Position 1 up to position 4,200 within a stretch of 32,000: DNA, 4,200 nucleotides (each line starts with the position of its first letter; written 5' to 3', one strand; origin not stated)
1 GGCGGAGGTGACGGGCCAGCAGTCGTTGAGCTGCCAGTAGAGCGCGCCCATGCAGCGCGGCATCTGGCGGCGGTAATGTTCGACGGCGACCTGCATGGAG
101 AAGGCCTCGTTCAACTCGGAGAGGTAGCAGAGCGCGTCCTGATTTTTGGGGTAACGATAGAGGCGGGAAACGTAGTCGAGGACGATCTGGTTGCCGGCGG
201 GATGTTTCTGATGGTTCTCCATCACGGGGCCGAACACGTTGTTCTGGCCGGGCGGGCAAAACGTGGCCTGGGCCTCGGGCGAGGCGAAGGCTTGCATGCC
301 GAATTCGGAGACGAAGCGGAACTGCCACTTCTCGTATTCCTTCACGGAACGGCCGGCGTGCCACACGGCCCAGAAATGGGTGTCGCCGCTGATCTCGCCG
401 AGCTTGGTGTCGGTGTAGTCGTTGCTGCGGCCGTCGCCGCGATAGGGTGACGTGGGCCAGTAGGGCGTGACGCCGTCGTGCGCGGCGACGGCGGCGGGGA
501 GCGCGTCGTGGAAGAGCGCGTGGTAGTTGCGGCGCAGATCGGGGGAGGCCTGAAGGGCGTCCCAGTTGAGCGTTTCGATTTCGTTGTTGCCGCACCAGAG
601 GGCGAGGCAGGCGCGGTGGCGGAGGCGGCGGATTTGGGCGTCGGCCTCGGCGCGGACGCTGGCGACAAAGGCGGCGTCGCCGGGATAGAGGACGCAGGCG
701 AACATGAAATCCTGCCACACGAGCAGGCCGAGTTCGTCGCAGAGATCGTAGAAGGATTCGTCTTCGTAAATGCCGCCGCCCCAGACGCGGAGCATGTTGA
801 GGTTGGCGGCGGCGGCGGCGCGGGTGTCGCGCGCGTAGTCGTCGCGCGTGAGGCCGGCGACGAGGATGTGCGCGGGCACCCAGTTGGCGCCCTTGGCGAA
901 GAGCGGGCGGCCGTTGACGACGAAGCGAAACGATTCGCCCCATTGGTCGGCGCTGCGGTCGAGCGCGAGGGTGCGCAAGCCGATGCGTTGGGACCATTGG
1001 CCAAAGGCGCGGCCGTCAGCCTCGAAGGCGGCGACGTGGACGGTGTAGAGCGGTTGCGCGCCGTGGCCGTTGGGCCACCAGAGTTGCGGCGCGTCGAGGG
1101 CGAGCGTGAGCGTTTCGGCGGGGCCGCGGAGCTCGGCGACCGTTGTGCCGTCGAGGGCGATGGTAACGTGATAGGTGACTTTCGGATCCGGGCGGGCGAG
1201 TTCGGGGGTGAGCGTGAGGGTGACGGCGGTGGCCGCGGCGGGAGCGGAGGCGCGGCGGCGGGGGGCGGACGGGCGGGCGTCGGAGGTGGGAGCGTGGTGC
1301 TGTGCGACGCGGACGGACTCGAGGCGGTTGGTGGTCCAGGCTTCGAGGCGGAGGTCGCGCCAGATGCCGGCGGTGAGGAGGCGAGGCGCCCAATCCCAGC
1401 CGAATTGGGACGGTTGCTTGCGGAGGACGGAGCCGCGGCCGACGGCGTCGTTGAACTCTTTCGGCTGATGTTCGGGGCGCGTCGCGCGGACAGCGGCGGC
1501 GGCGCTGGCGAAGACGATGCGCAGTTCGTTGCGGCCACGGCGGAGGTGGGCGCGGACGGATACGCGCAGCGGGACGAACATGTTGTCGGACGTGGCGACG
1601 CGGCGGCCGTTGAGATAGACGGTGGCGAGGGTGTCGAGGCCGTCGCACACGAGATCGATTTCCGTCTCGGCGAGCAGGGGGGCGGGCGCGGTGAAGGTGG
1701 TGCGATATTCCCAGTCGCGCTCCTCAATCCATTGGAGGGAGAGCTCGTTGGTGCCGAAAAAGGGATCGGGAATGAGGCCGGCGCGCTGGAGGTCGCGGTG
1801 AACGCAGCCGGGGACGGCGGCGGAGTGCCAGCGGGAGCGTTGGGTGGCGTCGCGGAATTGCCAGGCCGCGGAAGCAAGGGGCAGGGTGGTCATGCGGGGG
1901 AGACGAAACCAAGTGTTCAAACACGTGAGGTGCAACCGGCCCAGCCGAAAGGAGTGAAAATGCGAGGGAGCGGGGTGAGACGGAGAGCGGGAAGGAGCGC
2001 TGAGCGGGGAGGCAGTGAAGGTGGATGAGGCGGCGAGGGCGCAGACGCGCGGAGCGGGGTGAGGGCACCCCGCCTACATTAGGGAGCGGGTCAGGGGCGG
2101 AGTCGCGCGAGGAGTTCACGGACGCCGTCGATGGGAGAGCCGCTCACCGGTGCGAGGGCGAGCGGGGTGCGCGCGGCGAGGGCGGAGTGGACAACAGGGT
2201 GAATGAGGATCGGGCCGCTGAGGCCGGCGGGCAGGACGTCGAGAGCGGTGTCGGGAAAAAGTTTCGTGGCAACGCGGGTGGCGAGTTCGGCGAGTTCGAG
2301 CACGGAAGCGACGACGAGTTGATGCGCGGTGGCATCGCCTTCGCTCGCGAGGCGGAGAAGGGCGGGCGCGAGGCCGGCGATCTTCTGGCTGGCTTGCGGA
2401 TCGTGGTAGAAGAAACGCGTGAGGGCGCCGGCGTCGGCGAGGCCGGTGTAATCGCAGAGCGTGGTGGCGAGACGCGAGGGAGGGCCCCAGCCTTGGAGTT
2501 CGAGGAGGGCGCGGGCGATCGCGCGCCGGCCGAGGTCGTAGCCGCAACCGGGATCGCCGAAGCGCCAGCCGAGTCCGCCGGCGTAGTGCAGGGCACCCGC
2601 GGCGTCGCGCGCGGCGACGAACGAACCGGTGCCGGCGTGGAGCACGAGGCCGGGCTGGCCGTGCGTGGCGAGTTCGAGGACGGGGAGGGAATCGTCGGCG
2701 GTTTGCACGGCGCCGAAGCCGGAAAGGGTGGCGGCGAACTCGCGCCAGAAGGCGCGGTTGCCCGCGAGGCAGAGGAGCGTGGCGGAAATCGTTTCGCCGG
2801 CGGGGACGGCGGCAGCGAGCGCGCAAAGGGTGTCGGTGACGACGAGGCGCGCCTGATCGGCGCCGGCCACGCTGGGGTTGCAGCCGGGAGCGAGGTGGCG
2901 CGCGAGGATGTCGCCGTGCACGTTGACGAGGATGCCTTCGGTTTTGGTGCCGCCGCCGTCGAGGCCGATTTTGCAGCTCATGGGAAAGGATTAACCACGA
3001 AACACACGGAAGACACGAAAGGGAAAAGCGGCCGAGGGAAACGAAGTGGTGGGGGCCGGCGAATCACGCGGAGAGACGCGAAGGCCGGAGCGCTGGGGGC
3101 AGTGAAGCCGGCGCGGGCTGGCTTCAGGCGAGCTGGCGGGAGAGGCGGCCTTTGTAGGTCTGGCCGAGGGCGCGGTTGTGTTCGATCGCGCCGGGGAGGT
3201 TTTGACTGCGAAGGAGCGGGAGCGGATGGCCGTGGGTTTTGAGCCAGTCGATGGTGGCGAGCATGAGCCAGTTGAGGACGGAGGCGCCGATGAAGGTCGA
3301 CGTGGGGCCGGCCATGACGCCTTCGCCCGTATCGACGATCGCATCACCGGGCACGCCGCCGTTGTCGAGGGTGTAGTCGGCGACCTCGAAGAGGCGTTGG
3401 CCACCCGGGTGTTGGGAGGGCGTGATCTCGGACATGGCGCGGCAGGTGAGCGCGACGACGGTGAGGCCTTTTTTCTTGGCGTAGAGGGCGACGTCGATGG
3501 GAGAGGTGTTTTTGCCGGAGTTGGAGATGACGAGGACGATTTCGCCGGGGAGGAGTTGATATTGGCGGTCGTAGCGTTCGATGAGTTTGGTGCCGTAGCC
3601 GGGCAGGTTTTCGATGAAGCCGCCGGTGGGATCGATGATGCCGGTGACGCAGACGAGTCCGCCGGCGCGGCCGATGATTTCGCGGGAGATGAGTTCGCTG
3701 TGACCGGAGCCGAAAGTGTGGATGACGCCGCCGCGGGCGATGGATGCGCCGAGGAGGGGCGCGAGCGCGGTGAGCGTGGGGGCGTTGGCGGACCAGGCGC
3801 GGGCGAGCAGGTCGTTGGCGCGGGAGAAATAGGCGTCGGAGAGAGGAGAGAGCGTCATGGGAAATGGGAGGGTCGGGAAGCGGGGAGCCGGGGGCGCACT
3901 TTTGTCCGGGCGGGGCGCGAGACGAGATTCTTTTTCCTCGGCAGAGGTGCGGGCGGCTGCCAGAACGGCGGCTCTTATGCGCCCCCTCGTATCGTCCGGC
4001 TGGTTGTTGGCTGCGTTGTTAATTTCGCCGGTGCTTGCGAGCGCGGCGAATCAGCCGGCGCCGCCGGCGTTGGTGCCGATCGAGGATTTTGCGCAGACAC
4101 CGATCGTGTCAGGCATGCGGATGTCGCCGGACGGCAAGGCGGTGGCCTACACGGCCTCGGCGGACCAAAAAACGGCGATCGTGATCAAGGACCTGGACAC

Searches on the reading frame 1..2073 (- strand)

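Call 8: search_protein_families(library=pfam, proteins=[window:1-2073:-], max_evalue=0.01)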
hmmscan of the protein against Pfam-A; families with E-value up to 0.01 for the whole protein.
window:1-2073:- (691 aa): 3 families
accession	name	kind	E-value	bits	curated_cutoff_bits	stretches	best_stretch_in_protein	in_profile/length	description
PF22666.2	Glyco_hydro_2_N2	-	4.4e-59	199.7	27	1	71-239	1-167/167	Glycosyl hydrolase 2 galactose-binding domain-like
PF00703.27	Glyco_hydro_2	-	5e-06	27.7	23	1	312-367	66-109/109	Glycosyl hydrolases family 2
PF02837.24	Glyco_hydro_2_N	-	0.0002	21.8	28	1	123-186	69-131/169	Glycosyl hydrolases family 2, sugar binding domain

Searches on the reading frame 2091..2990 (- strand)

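Call 8: search_protein_families(library=pfam, proteins=[window:2091-2990:-], max_evalue=0.01)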
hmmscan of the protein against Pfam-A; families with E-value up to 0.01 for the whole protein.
window:2091-2990:- (299 aa): 1 family
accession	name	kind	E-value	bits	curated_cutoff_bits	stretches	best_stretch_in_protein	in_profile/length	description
PF01869.26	BcrAD_BadFG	-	2.3e-18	67.1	31.5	1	8-244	1-217/271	BadF/BadG/BcrA/BcrD ATPase family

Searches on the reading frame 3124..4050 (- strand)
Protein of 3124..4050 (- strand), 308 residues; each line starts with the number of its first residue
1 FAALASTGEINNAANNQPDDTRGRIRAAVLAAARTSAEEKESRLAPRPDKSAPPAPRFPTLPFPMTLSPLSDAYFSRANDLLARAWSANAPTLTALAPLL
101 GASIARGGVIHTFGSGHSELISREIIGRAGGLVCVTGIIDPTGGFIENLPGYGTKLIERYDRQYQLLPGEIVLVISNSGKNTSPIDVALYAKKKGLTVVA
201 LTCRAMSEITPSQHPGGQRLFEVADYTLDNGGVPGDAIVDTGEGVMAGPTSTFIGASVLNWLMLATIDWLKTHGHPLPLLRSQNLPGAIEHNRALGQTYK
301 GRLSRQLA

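Call 8: search_protein_families(library=pfam, proteins=[window:3124-4050:-], max_evalue=0.01)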
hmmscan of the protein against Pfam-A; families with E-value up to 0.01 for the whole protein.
window:3124-4050:- (308 aa): 2 families
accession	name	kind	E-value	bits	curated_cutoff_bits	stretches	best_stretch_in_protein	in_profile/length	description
PF13580.11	SIS_2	-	1.1e-28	100.4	27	1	74-202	2-137/138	SIS domain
PF01380.27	SIS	-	0.0021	18.3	25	1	168-210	53-95/131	SIS domain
